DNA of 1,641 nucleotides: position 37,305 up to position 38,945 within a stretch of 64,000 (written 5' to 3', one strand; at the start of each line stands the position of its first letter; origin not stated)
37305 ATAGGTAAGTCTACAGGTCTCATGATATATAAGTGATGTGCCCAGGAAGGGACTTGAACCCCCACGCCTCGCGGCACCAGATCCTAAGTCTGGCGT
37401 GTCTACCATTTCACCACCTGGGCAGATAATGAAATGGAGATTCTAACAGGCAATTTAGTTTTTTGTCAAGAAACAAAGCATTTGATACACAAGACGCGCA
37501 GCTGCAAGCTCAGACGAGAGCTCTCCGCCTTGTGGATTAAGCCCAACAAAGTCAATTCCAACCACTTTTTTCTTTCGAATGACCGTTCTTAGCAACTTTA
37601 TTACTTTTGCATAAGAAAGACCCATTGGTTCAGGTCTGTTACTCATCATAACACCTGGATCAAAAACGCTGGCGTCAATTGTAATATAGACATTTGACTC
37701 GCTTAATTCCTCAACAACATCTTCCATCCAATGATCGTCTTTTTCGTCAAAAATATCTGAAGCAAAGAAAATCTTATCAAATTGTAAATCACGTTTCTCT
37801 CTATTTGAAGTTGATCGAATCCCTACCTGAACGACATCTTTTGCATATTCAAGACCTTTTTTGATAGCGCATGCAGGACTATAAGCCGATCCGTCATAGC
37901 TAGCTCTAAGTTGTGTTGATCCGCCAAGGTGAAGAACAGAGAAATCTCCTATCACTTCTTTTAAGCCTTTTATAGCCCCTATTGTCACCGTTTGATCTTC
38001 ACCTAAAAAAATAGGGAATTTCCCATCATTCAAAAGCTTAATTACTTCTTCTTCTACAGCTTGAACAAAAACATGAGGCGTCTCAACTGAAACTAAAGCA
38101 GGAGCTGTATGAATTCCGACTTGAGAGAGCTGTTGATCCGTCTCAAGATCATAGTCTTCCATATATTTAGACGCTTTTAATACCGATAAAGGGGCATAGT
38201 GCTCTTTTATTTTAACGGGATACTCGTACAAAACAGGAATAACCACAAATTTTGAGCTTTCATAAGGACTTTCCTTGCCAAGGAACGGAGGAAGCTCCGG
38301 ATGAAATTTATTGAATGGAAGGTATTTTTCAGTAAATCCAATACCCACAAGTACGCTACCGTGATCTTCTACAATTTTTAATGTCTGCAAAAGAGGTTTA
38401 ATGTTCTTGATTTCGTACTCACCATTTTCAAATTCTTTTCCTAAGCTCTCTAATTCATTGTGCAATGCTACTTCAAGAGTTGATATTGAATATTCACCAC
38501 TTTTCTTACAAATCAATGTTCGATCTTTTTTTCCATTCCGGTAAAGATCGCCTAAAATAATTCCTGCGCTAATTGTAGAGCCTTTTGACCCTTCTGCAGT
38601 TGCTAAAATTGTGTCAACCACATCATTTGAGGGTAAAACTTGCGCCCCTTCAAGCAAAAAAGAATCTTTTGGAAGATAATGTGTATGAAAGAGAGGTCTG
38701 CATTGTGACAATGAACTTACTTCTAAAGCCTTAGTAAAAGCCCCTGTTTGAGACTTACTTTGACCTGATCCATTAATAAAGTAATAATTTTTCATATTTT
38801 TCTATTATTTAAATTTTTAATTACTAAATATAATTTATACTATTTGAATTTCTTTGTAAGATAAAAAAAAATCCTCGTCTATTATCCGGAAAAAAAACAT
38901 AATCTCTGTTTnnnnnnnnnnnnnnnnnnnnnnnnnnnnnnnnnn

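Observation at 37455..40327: Decarboxylase-like/ureohydrolase-fold fusion with substituted catalytic motifs, divergent from a GadC-family antiporter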

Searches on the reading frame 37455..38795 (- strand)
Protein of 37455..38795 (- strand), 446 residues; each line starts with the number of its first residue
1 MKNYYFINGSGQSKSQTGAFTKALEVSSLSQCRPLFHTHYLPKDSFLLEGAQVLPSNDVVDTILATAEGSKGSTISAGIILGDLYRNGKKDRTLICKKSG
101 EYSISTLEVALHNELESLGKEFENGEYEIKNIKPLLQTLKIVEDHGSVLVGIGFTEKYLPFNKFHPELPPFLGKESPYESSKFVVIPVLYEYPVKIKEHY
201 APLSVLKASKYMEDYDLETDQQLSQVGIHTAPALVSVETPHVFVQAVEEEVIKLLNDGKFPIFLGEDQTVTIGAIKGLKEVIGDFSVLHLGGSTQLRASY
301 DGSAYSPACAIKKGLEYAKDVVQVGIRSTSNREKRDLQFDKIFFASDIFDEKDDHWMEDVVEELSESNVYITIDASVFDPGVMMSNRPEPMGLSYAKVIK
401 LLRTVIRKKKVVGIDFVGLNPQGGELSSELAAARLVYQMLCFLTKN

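Call 3: search_protein_families(library=pfam, proteins=[window:37455-38795:-], max_evalue=0.1)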
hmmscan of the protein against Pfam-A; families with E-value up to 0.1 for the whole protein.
window:37455-38795:- (446 aa): 2 families
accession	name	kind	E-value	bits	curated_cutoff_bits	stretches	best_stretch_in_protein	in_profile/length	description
PF00491.26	Arginase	-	2.9e-36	125.8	22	1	200-441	22-280/280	Arginase family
PF01862.21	PvlArgDC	-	0.0095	16.3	22.7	1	2-82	3-87/161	Pyruvoyl-dependent arginine decarboxylase (PvlArgDC)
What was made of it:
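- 37458..38285 (-): C-terminal ureohydrolase (arginase/agmatinase) fold domain, residues 171-446, with the binuclear metal site dismantled. PF00491 E 2.9e-36 (call 3).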

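Call 4: search_protein_families(library=ncbifam, proteins=[window:37455-38795:-], max_evalue=0.1)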
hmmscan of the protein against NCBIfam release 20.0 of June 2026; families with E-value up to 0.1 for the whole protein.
window:37455-38795:- (446 aa): 4 families
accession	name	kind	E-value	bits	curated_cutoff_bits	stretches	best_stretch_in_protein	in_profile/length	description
TIGR01230.1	agmatinase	equivalog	4.5e-38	131.5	174.3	1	171-441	3-274/275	agmatinase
NF002564.0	PRK02190.1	subfamily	5.9e-19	68.4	302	1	215-444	73-302/307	agmatinase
TIGR01229.1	rocF_arginase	equivalog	6.1e-12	45.5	227.6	2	318-424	166-276/300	arginase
TIGR01227.1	hutG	equivalog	5.6e-08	32.4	229.15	1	245-439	98-305/307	formimidoylglutamase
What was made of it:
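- On Agmatinase equivalog (TIGR01230): 131.5 bits against 174.3 (call 4).
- On GadC glutamate/glutamine:GABA antiporter (neighbour gene): These are still the best models (call 4).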

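Call 5: search_solved_structures(query=window:37455-38795:-, max_evalue=0.01, show_alignments=3)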
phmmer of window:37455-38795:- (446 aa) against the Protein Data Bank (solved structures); distinct sequences matched with E-value up to 0.01: 27.
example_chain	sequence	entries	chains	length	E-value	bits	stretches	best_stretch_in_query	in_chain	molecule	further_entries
3pzl_A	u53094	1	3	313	1.2e-25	93.5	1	176-438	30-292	Agmatine ureohydrolase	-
3lhl_A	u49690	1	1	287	1.2e-19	73.7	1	178-443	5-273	Putative agmatinase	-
6vsu_A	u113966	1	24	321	3.3e-14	55.7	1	249-442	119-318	Arginase 1, mitochondrial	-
6vss_A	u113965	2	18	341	3.1e-12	49.3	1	250-442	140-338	Arginase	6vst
1wog_A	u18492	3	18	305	1.1e-11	47.4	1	247-442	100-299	agmatinase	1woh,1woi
3nio_A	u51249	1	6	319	2.3e-11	46.4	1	243-443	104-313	Guanidinobutyrase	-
1gq6_A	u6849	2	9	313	7.6e-10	41.4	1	248-438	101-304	PROCLAVAMINATE AMIDINO HYDROLASE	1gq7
4rhi_A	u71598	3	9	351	3.9e-09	39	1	249-422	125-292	Arginase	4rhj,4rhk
4rhq_A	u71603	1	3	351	1.2e-08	37.4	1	249-422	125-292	Arginase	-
7lol_A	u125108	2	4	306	2.1e-08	36.6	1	248-441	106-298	Agmatinase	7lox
7lba_A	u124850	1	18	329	2.6e-08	36.3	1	248-441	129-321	Agmatinase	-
8d27_A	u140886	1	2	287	3.2e-08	36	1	248-423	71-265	Arginase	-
4rhl_A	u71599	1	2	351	4.6e-08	35.5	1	249-422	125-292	Arginase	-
2ef4_A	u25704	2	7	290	6e-08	35.1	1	248-425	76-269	Arginase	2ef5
4rhm_A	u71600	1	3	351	6e-08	35.1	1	249-422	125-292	Arginase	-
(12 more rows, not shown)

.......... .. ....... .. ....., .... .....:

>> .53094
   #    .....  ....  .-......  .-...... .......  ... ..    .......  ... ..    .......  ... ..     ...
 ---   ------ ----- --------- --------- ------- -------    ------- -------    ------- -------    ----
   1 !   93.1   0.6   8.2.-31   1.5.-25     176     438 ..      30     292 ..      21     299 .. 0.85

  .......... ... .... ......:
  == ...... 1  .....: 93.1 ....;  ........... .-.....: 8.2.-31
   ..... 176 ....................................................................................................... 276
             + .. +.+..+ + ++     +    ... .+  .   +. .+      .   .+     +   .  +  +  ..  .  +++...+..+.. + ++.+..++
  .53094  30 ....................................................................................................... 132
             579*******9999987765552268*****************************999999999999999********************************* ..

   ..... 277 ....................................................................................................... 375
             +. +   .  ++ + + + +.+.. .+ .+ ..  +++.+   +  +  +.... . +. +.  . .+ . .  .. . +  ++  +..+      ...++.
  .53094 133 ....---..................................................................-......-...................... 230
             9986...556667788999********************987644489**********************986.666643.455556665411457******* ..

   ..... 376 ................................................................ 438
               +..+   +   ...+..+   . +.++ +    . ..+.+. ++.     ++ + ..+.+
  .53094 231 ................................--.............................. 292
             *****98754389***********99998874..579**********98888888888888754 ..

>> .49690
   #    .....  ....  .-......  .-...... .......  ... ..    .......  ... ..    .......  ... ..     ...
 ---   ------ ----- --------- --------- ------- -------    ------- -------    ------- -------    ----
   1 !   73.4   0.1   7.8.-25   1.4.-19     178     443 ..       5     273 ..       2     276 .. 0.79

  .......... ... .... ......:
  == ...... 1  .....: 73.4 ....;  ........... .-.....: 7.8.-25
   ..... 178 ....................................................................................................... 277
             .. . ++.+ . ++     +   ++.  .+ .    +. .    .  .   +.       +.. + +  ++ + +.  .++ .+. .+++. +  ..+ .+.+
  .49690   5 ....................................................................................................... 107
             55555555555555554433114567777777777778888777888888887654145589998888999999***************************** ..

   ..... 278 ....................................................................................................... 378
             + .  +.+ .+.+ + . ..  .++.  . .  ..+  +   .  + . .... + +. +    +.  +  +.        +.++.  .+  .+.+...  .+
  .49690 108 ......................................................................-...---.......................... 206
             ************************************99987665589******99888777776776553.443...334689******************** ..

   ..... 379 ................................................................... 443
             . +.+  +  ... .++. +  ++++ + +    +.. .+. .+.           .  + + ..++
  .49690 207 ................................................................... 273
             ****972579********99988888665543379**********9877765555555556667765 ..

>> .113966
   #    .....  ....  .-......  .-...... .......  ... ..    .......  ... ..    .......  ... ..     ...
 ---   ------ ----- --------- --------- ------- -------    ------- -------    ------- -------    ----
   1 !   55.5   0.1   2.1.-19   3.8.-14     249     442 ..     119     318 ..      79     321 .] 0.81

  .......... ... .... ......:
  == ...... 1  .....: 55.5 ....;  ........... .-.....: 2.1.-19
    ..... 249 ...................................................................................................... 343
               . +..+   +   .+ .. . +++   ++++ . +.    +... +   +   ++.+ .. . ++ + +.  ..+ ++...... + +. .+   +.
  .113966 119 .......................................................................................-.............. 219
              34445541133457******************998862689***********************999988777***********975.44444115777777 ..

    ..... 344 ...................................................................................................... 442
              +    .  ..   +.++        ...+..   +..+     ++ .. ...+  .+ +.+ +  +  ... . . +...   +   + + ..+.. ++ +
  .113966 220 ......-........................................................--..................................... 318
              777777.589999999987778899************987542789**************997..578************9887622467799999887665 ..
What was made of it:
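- Checked: Three phmmer alignments to solved ureohydrolases (3pzl, 3lhl, 6vsu) place GEDQ opposite GGEH/GGDH, GGSTQ opposite DAHxD, DAS opposite DxD, and G opposite the late Glu (call 5).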

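Call 6: find_homologous_proteins(query=window:37455-38795:-, max_evalue=0.001)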
Query window:37455-38795:- (446 aa): 41 proteins with E <= 0.001 among 8000 candidates.
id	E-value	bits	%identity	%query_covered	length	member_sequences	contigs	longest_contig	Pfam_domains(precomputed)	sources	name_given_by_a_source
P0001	8.1e-236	801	79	100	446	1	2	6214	PF00491.27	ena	-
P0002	3.5e-231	785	77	100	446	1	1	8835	PF00491.27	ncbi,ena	-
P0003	7.3e-231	784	77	100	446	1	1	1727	PF00491.27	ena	-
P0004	2.4e-229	779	76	100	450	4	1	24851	PF00491.27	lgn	-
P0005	1.5e-228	777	77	100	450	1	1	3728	PF00491.27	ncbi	-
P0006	4.9e-219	745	74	100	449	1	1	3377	PF00491.27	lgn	-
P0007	6.8e-219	745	74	100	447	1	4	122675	PF00491.27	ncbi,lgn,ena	-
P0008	6.6e-215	732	72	100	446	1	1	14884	PF00491.27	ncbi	-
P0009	8.1e-210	715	70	100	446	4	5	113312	PF00491.27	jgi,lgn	jgi:agmatinase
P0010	3.4e-205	700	69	100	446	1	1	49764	PF00491.27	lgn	-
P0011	9.7e-201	685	69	100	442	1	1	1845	PF00491.27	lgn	-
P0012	1.3e-185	635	63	100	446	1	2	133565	PF00491.27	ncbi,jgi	jgi:agmatinase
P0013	2.0e-184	631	65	100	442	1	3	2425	PF00491.27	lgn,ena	-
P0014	3.6e-177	608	61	100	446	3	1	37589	PF00491.27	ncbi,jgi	jgi:agmatinase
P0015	8.3e-45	171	38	61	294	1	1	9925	PF00491.27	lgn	-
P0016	1.6e-43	167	37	63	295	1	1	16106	PF00491.27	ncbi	-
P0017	1.8e-43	167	40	60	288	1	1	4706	PF00491.27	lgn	-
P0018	2.4e-43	167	39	62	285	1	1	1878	PF00491.27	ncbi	-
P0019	4.9e-43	166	39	62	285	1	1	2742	PF00491.27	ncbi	-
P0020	5.0e-43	166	38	59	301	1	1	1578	PF00491.27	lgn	-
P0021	6.0e-43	165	37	62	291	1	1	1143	PF00491.27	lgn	-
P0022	3.3e-40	156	37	60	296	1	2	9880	PF00491.27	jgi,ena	-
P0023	6.1e-40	155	37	60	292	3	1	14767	PF00491.27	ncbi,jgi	ncbi:MAG: agmatinase [Candidatus Woesearchaeota archaeon]|jgi:agmatinase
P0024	7.5e-40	155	36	62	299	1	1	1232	PF00491.27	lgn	-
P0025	2.9e-39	153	35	65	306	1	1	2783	PF00491.27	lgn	-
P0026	1.7e-38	151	35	61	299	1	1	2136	PF00491.27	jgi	jgi:agmatinase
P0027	2.6e-38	150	35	59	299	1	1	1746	PF00491.27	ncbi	-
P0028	4.2e-38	149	38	54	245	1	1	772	PF00491.27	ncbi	-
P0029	1.6e-36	144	38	59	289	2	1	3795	PF00491.27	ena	-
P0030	3.6e-36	143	36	54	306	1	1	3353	PF00491.27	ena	-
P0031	3.9e-35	140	37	61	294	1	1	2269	PF00491.27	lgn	-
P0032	2.0e-34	137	34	62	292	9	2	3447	PF00491.27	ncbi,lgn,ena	-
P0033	2.7e-34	137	34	59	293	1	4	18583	PF00491.27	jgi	jgi:agmatinase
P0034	2.2e-33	134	28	65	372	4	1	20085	PF00491.27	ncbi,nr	ncbi:Agmatinase [Geitlerinema sp. FC II]|nr:Agmatinase [Geitlerinema sp. FC II]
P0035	9.8e-32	128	32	64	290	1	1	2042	PF00491.27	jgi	jgi:agmatinase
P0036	1.3e-31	128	34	62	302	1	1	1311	PF00491.27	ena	-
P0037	1.5e-31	128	32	65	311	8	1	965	PF00491.27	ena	-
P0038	6.4e-31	126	33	61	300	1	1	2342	PF00491.27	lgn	-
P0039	1.6e-30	124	35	59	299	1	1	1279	PF00491.27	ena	-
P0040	3.3e-28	117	32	60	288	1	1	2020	PF00491.27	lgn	-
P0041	8.3e-22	96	28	62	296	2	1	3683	PF00491.27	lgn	-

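Call 8: find_related_loci(query=A1, collection=genome_contigs, flank=6000)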
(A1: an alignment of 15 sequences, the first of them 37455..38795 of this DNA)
Query A1 (446 aa) in genome_contigs; peptide patterns used: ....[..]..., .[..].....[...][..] (x = any residue, [..] = any of these).
224 stretches matched a pattern; 6 encode a relative of the query (tblastn E <= 1e-3); 5 distinct loci.
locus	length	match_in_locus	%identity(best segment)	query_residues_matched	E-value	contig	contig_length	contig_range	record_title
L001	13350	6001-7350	78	1-446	0e+0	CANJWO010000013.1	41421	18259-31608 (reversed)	MAG: Chlamydiae bacterium isolate RH-23may17-898 genome assembly, contig: RH-23may17-C6556, whole genome shotgun sequenc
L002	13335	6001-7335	74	1-445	0e+0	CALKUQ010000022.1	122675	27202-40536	MAG TPA_asm: uncultured Chlamydiae bacterium isolate SRR6231164_bin.38_CONCOCT_v1.1_MAG genome assembly, contig: ERZ6503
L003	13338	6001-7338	70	1-446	0e+0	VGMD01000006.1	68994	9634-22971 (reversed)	MAG: Chlamydiae bacterium isolate K_DeepCast_35m_m1_012 K_DeepCast_35m_m1_012_Ga0194129_10000584, whole genome shotgun s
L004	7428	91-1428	77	1-446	0e+0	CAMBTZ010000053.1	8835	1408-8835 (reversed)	MAG: Chlamydia trachomatis isolate MiH-16apr19-328 genome assembly, contig: MiH-16apr19-C18238, whole genome shotgun seq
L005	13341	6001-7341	34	4-445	1e-88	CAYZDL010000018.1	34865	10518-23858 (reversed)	MAG TPA_asm: uncultured bacterium isolate SRP286056_co1_9 genome assembly, contig: NODE_1308_length_34865_cov_6.413617,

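Call 12: search_protein_families(library=pfam, proteins=[L005:5947-7353:+, L005:7350-8309:+, L005:8356-9132:+, L005:4394-5689:-, L005:2965-4362:-], max_evalue=0.01)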
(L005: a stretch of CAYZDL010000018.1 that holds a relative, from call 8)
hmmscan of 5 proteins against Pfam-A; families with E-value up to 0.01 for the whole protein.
L005:5947-7353:+ (468 aa): 2 families
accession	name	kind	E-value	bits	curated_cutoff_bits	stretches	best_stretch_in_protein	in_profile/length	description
PF00491.26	Arginase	-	5.6e-50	170.8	22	1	201-459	2-277/280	Arginase family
PF01862.21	PvlArgDC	-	3.4e-26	92.5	22.7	1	15-173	1-160/161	Pyruvoyl-dependent arginine decarboxylase (PvlArgDC)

L005:7350-8309:+ (319 aa): 1 family
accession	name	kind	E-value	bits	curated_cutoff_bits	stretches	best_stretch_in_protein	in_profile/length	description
PF01916.23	DS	-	1.5e-41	143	27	1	13-310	10-287/288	Deoxyhypusine synthase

L005:8356-9132:+ (258 aa): 1 family
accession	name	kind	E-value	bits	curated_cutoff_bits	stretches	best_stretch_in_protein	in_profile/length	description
PF11019.14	DUF2608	-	2.6e-54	184.7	22.6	1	24-250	3-243/244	Protein of unknown function (DUF2608)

L005:4394-5689:- (431 aa): 1 family
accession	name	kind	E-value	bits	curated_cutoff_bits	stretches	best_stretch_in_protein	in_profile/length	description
PF00375.23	SDF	-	1.8e-81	274.6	27.9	1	35-418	3-386/387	Sodium:dicarboxylate symporter family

L005:2965-4362:- (465 aa): 2 families
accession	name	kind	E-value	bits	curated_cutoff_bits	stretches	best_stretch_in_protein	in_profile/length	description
PF13520.12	AA_permease_2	-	3e-64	218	27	1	16-443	10-425/427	Amino acid permease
PF00324.27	AA_permease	-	8.7e-32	110.8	24.6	1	31-459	22-462/470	Amino acid permease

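Call 24: search_solved_structures(query=L005:5947-6546:+, max_evalue=0.01, show_alignments=2)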
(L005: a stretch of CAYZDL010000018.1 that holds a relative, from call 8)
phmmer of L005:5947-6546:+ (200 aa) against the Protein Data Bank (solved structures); distinct sequences matched with E-value up to 0.01: 1.
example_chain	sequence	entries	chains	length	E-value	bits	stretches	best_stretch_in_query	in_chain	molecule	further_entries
1n2m_A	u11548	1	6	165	0.0032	20.4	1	14-172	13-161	Pyruvoyl-dependent arginine decarboxylase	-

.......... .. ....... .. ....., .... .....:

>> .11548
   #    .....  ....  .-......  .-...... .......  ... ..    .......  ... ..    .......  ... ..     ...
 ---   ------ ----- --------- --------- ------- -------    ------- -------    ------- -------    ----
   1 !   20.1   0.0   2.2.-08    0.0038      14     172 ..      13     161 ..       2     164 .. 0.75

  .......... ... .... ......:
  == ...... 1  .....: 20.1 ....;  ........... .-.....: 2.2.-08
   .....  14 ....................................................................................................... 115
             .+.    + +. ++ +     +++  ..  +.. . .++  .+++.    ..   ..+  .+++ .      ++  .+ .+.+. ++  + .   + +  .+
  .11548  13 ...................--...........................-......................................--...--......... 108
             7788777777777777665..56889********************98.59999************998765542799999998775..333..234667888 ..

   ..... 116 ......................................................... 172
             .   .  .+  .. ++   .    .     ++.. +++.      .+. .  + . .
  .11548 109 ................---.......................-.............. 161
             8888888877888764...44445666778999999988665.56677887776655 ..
